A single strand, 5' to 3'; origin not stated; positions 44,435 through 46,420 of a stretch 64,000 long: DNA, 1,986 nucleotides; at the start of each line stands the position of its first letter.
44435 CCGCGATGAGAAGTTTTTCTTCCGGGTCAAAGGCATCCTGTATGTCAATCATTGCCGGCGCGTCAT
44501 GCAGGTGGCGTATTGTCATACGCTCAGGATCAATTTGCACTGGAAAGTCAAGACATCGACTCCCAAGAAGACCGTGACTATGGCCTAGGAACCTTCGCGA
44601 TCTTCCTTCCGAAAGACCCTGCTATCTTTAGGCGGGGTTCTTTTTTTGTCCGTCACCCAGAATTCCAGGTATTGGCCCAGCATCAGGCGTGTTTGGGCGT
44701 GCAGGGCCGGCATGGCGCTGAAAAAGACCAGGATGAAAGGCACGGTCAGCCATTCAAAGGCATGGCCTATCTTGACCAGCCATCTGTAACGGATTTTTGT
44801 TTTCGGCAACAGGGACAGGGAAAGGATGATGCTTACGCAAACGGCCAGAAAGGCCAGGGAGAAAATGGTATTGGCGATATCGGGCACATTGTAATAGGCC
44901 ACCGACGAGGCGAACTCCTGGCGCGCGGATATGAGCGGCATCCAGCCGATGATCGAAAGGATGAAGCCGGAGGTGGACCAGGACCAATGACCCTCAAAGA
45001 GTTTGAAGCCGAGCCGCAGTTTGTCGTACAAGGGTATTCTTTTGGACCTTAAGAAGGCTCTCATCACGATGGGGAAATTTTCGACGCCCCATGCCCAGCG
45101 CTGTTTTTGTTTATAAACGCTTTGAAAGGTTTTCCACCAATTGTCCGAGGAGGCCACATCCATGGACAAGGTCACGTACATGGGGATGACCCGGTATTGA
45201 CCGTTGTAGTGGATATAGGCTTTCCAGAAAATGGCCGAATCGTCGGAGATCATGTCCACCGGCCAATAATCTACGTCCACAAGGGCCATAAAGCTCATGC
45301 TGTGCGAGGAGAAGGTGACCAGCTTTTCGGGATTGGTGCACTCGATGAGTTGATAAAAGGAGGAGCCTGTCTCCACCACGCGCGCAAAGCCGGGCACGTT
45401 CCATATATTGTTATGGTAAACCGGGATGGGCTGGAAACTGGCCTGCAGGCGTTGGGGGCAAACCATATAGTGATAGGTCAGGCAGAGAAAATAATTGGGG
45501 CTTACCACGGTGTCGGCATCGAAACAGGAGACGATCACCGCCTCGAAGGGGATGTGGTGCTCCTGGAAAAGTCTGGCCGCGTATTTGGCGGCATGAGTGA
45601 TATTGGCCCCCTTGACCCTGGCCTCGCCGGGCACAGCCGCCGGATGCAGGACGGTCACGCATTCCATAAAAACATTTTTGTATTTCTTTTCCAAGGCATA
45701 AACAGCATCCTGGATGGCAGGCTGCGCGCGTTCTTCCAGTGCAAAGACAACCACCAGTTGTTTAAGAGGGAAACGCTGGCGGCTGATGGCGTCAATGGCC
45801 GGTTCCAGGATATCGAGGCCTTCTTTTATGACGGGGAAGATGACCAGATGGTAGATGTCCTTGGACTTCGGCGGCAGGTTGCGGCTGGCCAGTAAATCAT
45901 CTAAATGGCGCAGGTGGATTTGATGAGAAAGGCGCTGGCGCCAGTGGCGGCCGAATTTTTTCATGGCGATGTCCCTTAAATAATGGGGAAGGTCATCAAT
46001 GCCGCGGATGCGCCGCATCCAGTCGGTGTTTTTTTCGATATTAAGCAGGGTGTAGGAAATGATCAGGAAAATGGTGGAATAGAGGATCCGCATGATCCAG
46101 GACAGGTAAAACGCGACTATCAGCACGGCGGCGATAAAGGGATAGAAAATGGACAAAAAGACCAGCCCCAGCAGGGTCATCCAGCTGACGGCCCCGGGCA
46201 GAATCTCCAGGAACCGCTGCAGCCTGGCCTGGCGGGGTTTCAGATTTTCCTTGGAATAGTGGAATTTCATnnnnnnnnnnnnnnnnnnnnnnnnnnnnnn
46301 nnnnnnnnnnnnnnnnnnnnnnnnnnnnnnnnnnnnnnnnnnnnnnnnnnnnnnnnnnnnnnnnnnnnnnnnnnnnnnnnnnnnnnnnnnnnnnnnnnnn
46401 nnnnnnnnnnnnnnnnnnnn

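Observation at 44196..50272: c-di-GMP-linked exopolysaccharide module: genes for a PEGA protein and a processive GT2 synthase, with a divergent PAS-GGDEF(degenerate)-EAL sensor gene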

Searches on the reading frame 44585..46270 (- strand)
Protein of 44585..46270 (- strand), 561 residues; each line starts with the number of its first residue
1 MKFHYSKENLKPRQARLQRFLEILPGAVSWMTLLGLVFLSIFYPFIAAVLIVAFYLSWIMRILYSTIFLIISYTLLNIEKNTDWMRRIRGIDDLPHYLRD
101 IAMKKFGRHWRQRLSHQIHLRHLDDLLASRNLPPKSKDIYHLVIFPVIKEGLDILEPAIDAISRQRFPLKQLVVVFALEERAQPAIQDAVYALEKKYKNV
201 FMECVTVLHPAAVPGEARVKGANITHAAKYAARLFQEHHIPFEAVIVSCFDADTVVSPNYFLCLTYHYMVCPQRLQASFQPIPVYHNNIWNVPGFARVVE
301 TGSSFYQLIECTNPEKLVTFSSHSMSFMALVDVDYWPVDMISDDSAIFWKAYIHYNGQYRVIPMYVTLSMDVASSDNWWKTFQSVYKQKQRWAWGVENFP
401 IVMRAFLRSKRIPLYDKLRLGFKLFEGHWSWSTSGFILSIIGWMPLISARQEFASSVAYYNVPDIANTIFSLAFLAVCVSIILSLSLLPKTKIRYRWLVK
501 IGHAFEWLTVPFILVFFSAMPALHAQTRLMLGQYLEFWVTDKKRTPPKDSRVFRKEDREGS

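Call 3: search_protein_families(library=pfam, proteins=[window:44585-46270:-], max_evalue=0.1)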
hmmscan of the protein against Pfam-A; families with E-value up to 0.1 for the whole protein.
window:44585-46270:- (561 aa): 1 family
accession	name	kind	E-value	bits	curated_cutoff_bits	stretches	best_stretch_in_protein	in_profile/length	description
PF13632.12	Glyco_trans_2_3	-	1e-07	32.4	27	1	247-470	2-183/198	Glycosyl transferase family group 2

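Call 4: search_protein_families(library=ncbifam, proteins=[window:44585-46270:-], max_evalue=0.1)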
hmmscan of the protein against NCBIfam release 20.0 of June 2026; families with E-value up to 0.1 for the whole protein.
window:44585-46270:- (561 aa): 0 families

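Call 5: search_solved_structures(query=window:44585-46270:-, max_evalue=1, show_alignments=2)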
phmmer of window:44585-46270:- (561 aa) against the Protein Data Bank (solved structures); distinct sequences matched with E-value up to 1: 0.

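Call 7: find_homologous_proteins(query=window:44585-46270:-)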
Query window:44585-46270:- (561 aa): 3199 proteins with E <= 0.001 among 8000 candidates; the best 120 are listed.
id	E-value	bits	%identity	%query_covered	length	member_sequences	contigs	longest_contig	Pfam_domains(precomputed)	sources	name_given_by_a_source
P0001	0.0e+0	1184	100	92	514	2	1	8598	PF13632.13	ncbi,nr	ncbi:MAG: hypothetical protein KGJ11_01410, partial [Candidatus Omnitrophica bacterium]|nr:hypotheti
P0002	0.0e+0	1069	84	97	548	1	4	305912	PF13632.13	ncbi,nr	ncbi:MAG: glycosyltransferase family 2 protein [Candidatus Omnitrophica bacterium]|nr:glycosyltransf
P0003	0.0e+0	1040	81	97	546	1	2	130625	PF13632.13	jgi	-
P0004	0.0e+0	1039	80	97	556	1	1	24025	PF13632.13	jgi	jgi:hypothetical protein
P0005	0.0e+0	1033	80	98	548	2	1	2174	PF13632.13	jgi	jgi:hypothetical protein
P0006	0.0e+0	1032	79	98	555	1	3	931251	PF13632.13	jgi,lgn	jgi:hypothetical protein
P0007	0.0e+0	1029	80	98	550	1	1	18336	PF13632.13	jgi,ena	-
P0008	0.0e+0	1028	81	97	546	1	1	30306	PF13632.13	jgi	-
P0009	0.0e+0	1027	81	97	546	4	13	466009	PF13632.13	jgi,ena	-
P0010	0.0e+0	1027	80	98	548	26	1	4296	PF13632.13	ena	-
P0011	0.0e+0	1027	81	98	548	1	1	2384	PF13632.13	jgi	jgi:hypothetical protein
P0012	0.0e+0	1026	81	97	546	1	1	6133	PF13632.13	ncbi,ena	-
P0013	0.0e+0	1025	80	97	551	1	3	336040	PF13632.13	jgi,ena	-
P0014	0.0e+0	1024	81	97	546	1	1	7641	PF13632.13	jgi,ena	jgi:hypothetical protein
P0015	0.0e+0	1024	79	97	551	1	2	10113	PF13632.13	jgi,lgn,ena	jgi:hypothetical protein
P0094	2.3e-234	797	63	97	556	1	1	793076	PF13632.13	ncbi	-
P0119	1.8e-220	751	58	97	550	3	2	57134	PF13632.13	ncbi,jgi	-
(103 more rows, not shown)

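Call 9: find_encoding_contigs(protein=P0094, flank=8000, max_places=3)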
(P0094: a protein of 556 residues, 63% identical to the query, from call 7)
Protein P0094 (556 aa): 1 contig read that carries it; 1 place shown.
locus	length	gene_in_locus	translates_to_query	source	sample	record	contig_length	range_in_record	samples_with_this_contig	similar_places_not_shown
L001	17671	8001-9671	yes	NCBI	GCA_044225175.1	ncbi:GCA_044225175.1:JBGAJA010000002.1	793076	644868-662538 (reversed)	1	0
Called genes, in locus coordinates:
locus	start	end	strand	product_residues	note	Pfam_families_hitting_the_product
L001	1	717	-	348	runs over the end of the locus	PF02353:CMAS, PF03848:TehB (weak), PF05175:MTS, PF13489:Methyltransf_23, PF08241:Methyltransf_11, PF08242:Methyltransf_12, PF13649:Methyltransf_25, PF13847:Methyltransf_31, +1 more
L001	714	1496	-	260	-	PF06966:DUF1295, PF02544:Steroid_dh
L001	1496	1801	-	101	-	PF07343:DUF1475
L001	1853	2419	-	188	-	PF16036:Chalcone_3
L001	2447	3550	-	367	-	PF12679:ABC2_membrane_2, PF12698:ABC2_membrane_3, PF01061:ABC2_membrane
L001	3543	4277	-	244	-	PF00005:ABC_tran, PF13304:AAA_21 (weak)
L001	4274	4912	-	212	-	PF25917:BSH_RND, PF25973:BSH_CzcB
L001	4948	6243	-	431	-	PF02321:OEP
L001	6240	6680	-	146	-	PF12802:MarR_2, PF22381:Staph_reg_Sar_Rot (weak), PF01047:MarR, PF13463:HTH_27 (weak)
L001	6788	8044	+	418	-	PF08308:PEGA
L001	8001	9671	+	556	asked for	PF13632:Glyco_trans_2_3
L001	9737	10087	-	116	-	-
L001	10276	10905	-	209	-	PF02660:G3P_acyltransf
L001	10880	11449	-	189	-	PF01066:CDP-OH_P_transf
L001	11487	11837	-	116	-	-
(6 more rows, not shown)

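Call 10: find_encoding_contigs(protein=P0119, flank=8000, max_places=3)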
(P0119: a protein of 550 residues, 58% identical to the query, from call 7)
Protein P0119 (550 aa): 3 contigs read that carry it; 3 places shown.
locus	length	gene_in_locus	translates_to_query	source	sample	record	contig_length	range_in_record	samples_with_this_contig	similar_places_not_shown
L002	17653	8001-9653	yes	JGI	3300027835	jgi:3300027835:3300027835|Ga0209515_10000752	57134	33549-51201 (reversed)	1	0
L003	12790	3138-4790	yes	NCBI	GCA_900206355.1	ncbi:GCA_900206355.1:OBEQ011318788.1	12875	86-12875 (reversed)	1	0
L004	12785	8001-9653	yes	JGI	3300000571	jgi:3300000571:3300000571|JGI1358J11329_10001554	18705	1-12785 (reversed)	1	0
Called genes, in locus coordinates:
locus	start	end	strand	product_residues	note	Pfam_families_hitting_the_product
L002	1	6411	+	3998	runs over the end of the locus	-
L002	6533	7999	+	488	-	PF08308:PEGA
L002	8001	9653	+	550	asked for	PF13632:Glyco_trans_2_3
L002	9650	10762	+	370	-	PF00331:Glyco_hydro_10 (weak), PF02449:Glyco_hydro_42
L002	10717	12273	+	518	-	PF00890:FAD_binding_2 (faint), PF01266:DAO (faint), PF01593:Amino_oxidase, PF07992:Pyr_redox_2 (faint), PF13450:NAD_binding_8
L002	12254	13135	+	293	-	PF00494:SQS_PSY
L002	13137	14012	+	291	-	PF00348:polyprenyl_synt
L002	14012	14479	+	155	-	PF04116:FA_hydroxylase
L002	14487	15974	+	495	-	PF00070:Pyr_redox (faint), PF00890:FAD_binding_2, PF01266:DAO (weak), PF01593:Amino_oxidase, PF07992:Pyr_redox_2 (faint), PF12831:FAD_oxidored (weak), PF13450:NAD_binding_8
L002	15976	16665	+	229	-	PF01553:Acyltransferase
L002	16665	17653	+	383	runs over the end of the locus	PF13506:Glyco_transf_21, PF00535:Glycos_transf_2, PF10111:Glyco_tranf_2_2 (weak), PF13641:Glyco_tranf_2_3, PF13632:Glyco_trans_2_3 (weak)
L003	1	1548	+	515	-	?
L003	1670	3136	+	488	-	PF08308:PEGA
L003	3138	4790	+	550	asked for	PF13632:Glyco_trans_2_3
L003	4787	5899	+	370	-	PF00331:Glyco_hydro_10 (weak), PF02449:Glyco_hydro_42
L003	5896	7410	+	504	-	PF00890:FAD_binding_2 (faint), PF01266:DAO (faint), PF01593:Amino_oxidase, PF07992:Pyr_redox_2 (weak), PF13450:NAD_binding_8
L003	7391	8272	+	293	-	PF00494:SQS_PSY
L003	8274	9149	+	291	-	PF00348:polyprenyl_synt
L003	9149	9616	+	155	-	PF04116:FA_hydroxylase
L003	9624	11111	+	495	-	PF00890:FAD_binding_2 (weak), PF01266:DAO (weak), PF01593:Amino_oxidase, PF07992:Pyr_redox_2 (faint), PF13450:NAD_binding_8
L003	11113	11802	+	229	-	PF01553:Acyltransferase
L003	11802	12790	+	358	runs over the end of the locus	?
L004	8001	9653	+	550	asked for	PF13632:Glyco_trans_2_3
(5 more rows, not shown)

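Call 19: predict_structure(alignment_id=A1)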
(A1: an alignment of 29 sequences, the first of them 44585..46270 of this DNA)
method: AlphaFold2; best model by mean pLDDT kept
length: 561 residues; sequences in the alignment: 29
mean_pLDDT: 75.6   pTM: 0.80
mean pLDDT of the five models: 75.6, 75.6, 72.6, 71.9, 68.6
residues with pLDDT >= 90: 134; 70-90: 256; 50-70: 104; < 50: 67
segments of 3 or more residues with pLDDT < 50: 1-3, 286-288, 299-309, 317-320, 336-343, 372-374, 535-561
pLDDT, mean of each block of 10 residues (from residue 1): 53 84 89 94 87 84 74 79 91 90 73 87 92 96 88 85 95 93 91 97 92 55 78 94 92 84 95 89 58 54 44 47 77 54 63 86 75 62 75 65 84 89 81 82 76 59 73 71 63 62 69 73 83 49 31 33 31
secondary structure, 60 per line:
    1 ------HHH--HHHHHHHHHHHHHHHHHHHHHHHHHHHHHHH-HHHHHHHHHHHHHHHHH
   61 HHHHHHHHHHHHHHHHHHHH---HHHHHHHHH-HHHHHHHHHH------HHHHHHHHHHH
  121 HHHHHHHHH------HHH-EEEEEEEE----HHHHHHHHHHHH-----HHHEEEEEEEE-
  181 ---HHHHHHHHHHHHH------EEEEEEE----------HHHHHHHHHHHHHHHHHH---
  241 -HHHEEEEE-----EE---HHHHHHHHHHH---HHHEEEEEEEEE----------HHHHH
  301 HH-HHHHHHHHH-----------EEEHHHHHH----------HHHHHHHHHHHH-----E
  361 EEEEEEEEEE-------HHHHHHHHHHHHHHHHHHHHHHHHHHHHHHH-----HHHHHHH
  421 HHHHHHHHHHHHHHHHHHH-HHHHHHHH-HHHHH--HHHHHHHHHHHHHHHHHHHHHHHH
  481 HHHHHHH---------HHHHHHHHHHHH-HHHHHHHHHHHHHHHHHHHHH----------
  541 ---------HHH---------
elements in order: H12-42 H44-80 H84-92 H94-103 H110-129 E140-147 H152-163 E172-179 H184-196 E203-209 H220-237 E245-249 H260-270 E277-285 H296-302 H304-312 E324-326 H327-332 H343-354 E360-370 H378-408 H414-439 H441-448 H450-454 H457-487 H497-508 H510-530

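Call 22: fold_search(model_id=the predicted structure, library=pdb)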
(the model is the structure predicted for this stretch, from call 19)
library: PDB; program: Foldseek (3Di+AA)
matches with E <= 10: 799; with E <= 0.001: 187
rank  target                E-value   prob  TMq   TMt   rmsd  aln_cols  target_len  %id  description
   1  6yv7_B                1.4e-08  1.00  0.34  0.53  15.1       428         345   14  Mannosyltransferase PcManGT from Pyrobaculum calidifontis (released 2020-07-22)
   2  7sp8_A                1.8e-08  1.00  0.37  0.41  19.0       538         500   12  Chlorella virus Hyaluronan Synthase bound to UDP-GlcNAc (released 2022-04-06)
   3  8smn_A                1.9e-08  1.00  0.40  0.43  18.0       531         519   11  Xenopus laevis hyaluronan synthase 1, nascent HA polymer bound state (released 2024-05-01)
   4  7sp7_A                2.2e-08  1.00  0.36  0.40  19.6       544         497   12  Chlorella virus hyaluronan synthase inhibited by UDP (released 2022-04-06)
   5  9b8v_E                3.8e-08  1.00  0.40  0.28  19.6       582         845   12  AlphaFold2 informed cryo-EM model of the E. coli cellulose synthase BcsAG3B6 complex (released 2025-02-19)
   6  6yv7_A                4.8e-08  1.00  0.34  0.51  14.9       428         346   14  Mannosyltransferase PcManGT from Pyrobaculum calidifontis (released 2020-07-22)
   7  9yq5_A                6.6e-08  1.00  0.37  0.41  18.3       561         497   10  Chlorella virus hyaluronan synthase bound to an inserted UDP-GlcA (released 2025-12-10)
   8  8sne_A                7.6e-08  1.00  0.40  0.45  16.7       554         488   12  Chlorella virus Hyaluronan Synthase bound to GlcA extended GlcNAc primer and UDP (released 2024-05-01)
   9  8bz4_A                8.7e-08  1.00  0.31  0.29  11.2       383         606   13  Crystal structure of the apo form of the L. monocytogenes RmlT (released 2023-12-27)
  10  7sp9_A                1.2e-07  1.00  0.36  0.40  19.8       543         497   12  Chlorella virus Hyaluronan Synthase in the GlcNAc-primed channel-closed state (released 2022-04-06)
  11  9fmv_A                1.3e-07  1.00  0.35  0.27  23.6       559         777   16  Cryo-EM structure of the c-di-GMP-free synthase:pEtN transferase complex (BcsA-Bct-G3) from the E. coli cellulose secr (released 2024-10-16)
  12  8bz5_A                1.4e-07  1.00  0.30  0.28  13.1       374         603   14  Crystal structure of the L. monocytogenes RmlT in complex with HEPES (released 2023-12-27)
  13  9yq4_A                1.5e-07  1.00  0.40  0.45  18.0       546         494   11  Chlorella virus hyaluronan synthase bound to a proofreading UDP-GlcA (released 2025-12-10)
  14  8bz7_B                1.8e-07  1.00  0.29  0.27  11.0       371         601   14  Crystal structure of the L. monocytogenes RmlT in complex with TDP-rhamnose (released 2023-12-27)
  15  8smp_A                1.8e-07  1.00  0.42  0.44  14.5       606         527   10  Xenopus laevis hyaluronan synthase 1, UDP-bound, gating loop inserted state (released 2024-05-01)
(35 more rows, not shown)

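Call 23: search_protein_representatives(protein=window:44585-46270:-)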
Query: 561 residues. Proteins with E-value up to 0.001 (for the whole library): 1571; up to 1e-10: 879; up to 1e-30: 308. The best 150 are listed.
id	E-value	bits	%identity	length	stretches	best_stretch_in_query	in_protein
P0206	5.4e-181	619.5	49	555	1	3-545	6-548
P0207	6.4e-150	516.9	46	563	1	13-544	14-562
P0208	7.2e-149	513.4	44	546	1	1-546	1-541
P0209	1.4e-145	502.5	63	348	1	206-545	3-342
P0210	6.8e-141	487.1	42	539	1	11-532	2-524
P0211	1.9e-138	479.0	41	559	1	1-545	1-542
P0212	2.2e-134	465.6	41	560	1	3-542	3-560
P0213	2.2e-131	455.7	40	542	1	1-534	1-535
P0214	1.2e-130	453.2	39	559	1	8-549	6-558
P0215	3.5e-125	435.2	42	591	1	14-548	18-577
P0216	2.1e-118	412.8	38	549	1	15-547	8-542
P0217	6.7e-115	401.3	40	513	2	138-544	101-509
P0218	4.9e-114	398.4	38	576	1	10-545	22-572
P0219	1.3e-113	397.0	36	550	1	10-544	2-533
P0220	4.7e-113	395.2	36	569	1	10-551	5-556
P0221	6.4e-113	394.7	35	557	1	17-545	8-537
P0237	1.7e-100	353.7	34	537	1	23-550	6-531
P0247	7.6e-90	318.6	30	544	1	14-543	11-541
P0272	1.0e-75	271.9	28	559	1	13-542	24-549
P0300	2.8e-69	250.7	29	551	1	15-546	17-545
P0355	4.2e-54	200.5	28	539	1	1-536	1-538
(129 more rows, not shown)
